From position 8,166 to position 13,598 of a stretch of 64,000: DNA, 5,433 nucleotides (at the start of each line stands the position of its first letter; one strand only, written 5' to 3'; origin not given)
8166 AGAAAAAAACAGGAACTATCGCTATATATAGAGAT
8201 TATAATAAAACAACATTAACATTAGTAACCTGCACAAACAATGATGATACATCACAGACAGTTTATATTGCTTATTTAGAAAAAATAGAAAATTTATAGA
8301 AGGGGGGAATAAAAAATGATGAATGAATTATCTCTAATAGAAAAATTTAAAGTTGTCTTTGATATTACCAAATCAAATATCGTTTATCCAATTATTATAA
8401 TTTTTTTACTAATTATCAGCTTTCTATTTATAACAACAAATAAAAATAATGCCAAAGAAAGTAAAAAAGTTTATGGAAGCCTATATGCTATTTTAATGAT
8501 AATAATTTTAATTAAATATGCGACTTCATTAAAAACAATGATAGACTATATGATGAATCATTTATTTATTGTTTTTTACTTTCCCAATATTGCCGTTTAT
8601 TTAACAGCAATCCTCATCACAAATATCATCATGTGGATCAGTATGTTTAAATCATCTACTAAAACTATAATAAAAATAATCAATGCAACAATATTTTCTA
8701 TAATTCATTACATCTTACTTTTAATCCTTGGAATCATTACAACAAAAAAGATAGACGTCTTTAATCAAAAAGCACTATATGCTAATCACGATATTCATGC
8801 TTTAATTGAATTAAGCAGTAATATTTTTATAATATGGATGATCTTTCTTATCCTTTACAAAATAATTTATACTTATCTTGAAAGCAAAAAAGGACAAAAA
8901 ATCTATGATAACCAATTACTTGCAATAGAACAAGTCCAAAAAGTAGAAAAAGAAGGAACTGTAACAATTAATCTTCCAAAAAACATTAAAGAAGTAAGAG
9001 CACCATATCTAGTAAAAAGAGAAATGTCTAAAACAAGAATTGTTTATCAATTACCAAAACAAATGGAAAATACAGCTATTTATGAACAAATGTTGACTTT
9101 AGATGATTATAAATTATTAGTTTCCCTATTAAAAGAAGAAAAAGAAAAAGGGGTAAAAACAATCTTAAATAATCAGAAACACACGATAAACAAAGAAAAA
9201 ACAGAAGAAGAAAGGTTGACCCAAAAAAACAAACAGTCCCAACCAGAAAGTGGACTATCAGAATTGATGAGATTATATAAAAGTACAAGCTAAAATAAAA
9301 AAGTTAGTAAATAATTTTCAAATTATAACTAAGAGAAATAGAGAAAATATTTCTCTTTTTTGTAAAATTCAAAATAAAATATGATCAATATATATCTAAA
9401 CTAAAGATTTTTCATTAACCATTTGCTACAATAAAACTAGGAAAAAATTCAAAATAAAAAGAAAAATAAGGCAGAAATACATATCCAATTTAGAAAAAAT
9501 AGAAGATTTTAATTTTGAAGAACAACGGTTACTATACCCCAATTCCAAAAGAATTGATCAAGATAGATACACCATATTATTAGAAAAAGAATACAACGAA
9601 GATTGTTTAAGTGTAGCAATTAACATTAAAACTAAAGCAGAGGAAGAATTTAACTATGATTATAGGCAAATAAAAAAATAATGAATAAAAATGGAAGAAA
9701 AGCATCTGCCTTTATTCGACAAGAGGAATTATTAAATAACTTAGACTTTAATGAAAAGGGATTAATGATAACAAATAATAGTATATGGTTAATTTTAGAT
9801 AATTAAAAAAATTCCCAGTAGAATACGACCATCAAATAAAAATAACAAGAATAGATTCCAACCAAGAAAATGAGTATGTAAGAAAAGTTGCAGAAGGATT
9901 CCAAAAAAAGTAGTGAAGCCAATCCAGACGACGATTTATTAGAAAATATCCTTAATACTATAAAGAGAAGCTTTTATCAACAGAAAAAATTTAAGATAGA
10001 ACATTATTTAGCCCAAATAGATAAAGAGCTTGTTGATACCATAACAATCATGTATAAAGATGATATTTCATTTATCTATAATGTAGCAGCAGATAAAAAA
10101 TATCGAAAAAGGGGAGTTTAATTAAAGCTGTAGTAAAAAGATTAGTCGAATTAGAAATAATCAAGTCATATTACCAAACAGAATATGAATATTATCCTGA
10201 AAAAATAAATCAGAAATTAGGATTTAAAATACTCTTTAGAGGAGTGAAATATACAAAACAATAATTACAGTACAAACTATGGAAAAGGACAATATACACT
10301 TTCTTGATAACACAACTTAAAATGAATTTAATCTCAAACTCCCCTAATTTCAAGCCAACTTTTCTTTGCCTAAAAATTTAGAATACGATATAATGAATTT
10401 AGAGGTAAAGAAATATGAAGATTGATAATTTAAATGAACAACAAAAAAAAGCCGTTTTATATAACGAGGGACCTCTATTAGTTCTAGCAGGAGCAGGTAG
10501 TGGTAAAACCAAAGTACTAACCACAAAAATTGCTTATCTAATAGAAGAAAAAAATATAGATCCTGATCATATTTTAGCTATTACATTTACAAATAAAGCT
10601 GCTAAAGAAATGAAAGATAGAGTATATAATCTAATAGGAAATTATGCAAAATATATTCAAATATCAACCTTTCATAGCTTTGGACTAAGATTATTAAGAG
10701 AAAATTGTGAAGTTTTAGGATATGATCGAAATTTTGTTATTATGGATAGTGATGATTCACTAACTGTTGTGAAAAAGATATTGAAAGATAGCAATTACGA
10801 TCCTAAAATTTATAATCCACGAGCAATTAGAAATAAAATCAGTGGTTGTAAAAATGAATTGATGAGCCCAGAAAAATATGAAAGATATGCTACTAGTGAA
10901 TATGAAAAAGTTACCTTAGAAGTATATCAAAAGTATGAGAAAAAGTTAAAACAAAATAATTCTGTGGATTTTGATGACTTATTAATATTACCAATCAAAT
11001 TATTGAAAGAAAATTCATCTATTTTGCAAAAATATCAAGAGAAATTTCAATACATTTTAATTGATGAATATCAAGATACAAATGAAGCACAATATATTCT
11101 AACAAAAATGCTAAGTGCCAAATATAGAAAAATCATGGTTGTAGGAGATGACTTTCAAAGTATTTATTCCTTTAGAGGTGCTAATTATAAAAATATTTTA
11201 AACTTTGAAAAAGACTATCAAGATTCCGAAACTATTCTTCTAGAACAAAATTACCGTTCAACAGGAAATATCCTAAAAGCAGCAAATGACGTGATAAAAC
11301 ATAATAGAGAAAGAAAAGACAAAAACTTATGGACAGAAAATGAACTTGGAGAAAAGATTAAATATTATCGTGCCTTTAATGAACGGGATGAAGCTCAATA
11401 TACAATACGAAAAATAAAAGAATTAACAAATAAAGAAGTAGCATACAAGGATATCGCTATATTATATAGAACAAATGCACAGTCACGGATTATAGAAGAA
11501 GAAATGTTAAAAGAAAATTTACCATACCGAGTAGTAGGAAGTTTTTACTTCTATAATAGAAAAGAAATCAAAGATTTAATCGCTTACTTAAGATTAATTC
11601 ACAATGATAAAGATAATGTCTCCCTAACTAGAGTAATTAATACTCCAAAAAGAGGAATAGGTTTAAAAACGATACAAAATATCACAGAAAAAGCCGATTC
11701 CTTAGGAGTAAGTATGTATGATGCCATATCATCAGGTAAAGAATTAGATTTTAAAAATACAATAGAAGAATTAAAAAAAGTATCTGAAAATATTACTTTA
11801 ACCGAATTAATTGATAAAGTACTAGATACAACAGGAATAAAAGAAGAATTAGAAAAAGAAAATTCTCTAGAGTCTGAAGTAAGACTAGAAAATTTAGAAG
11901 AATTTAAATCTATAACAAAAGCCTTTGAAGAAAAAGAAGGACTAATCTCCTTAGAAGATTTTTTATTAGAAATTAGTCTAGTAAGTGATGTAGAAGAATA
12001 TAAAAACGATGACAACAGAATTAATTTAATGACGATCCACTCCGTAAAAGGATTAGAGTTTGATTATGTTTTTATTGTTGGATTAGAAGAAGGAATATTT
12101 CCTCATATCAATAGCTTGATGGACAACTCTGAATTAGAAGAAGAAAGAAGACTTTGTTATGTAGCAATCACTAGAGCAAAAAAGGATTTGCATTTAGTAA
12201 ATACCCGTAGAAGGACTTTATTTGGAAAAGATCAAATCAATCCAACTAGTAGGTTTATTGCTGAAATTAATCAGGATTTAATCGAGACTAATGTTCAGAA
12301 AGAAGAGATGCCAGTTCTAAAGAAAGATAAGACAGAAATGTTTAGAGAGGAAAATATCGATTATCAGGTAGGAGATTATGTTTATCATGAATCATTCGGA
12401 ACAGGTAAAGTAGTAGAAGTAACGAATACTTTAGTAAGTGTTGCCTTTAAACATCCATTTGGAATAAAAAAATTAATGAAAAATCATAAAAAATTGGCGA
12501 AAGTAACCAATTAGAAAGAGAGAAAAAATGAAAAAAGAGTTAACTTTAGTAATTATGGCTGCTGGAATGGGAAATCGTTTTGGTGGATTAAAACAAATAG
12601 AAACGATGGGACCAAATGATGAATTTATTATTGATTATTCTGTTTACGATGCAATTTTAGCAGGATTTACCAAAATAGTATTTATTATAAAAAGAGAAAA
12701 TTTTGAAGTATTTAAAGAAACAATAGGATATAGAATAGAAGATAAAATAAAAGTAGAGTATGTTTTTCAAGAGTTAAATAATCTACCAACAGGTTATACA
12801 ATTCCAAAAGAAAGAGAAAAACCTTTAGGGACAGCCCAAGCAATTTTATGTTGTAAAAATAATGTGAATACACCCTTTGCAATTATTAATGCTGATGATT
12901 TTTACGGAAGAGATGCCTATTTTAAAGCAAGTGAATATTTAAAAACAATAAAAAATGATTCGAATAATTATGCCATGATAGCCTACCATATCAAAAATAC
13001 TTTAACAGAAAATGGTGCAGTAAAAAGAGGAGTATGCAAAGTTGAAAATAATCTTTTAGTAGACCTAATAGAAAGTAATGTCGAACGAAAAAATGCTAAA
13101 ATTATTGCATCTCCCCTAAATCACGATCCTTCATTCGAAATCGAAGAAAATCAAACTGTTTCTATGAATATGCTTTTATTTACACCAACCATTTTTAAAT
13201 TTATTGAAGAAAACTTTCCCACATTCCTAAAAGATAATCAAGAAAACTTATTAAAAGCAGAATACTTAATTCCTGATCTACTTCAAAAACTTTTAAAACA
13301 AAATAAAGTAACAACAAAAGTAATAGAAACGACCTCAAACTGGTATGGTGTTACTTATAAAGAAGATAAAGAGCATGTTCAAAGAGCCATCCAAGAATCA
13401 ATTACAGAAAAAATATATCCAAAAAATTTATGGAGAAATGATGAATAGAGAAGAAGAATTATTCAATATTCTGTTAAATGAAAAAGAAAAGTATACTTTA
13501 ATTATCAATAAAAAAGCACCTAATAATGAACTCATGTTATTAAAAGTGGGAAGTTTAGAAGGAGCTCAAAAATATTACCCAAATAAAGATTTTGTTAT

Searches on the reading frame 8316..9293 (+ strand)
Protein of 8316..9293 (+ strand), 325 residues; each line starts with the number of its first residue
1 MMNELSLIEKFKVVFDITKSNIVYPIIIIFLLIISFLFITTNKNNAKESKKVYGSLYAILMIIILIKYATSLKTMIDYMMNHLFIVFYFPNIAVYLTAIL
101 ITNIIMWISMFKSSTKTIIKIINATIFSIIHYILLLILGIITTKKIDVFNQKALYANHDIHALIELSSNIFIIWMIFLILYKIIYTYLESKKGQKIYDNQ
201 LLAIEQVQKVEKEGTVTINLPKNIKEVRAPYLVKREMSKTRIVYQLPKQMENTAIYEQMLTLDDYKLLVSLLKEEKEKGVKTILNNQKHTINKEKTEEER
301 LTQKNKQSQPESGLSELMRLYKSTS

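Call 3: search_protein_families(library=pfam, proteins=[window:8316-9293:+], max_evalue=0.1)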
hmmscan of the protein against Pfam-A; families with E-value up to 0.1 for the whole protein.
window:8316-9293:+ (325 aa): 0 families

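Call 4: search_protein_families(library=ncbifam, proteins=[window:8316-9293:+], max_evalue=0.1)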
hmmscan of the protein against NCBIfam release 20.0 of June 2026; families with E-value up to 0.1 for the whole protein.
window:8316-9293:+ (325 aa): 0 families

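Call 57: find_homologous_proteins(query=window:8316-9293:+, max_evalue=0.001)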
Query window:8316-9293:+ (325 aa): 96 proteins with E <= 0.001 among 5568 candidates.
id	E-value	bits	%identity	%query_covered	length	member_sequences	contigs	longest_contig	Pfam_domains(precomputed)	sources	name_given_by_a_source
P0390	1.7e-194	663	100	100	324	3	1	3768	-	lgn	-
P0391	8.5e-156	536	82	100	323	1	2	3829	-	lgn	-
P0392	5.3e-147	507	76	100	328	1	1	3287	-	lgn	-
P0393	1.9e-141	489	74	99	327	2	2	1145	-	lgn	-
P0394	4.1e-134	465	71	99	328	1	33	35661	-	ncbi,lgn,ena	-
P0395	8.7e-131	454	69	99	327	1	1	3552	-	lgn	-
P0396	7.4e-124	431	67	100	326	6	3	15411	-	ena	-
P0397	2.5e-113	396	62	98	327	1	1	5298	-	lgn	-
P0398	8.6e-112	391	58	100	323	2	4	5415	-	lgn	-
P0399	3.6e-111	389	67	83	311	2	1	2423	-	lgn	-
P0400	4.0e-109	383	60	98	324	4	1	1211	-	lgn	-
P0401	1.1e-108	381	60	99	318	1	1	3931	-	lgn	-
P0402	2.4e-108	380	59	100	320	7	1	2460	-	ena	-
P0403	4.8e-106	372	58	100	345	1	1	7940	-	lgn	-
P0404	5.0e-105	369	56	100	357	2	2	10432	-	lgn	-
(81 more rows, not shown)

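Call 61: search_solved_structures(query=A3, max_evalue=1)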
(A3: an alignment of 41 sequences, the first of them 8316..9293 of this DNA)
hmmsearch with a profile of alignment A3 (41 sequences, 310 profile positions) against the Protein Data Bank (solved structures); distinct sequences matched with E-value up to 1: 4.
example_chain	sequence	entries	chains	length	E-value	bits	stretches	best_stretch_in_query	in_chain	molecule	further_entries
6wv3_A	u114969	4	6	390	0.037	16.6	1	160-258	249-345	Vitamin K epoxide reductase, termini restrained by green fluorescent protein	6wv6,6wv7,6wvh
6wv4_A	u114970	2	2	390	0.037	16.6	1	160-258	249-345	Vitamin K epoxide reductase Cys43Ser mutant, termini restrained by green fluorescent prote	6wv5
9had_C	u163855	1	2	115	0.69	12.4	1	204-284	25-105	DerF21_binder10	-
6iws_A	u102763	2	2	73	0.76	12.3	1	255-307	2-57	DnaJ homolog subfamily A member 3, mitochondrial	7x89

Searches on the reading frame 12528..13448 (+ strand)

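Call 28: search_protein_families(library=pfam, proteins=[window:12528-13448:+], max_evalue=0.001)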
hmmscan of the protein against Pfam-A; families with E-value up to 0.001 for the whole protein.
window:12528-13448:+ (306 aa): 1 family
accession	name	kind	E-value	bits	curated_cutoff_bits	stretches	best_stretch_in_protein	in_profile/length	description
PF00483.29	NTP_transferase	-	1.8e-11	44.6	21.2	1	8-274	3-228/245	Nucleotidyl transferase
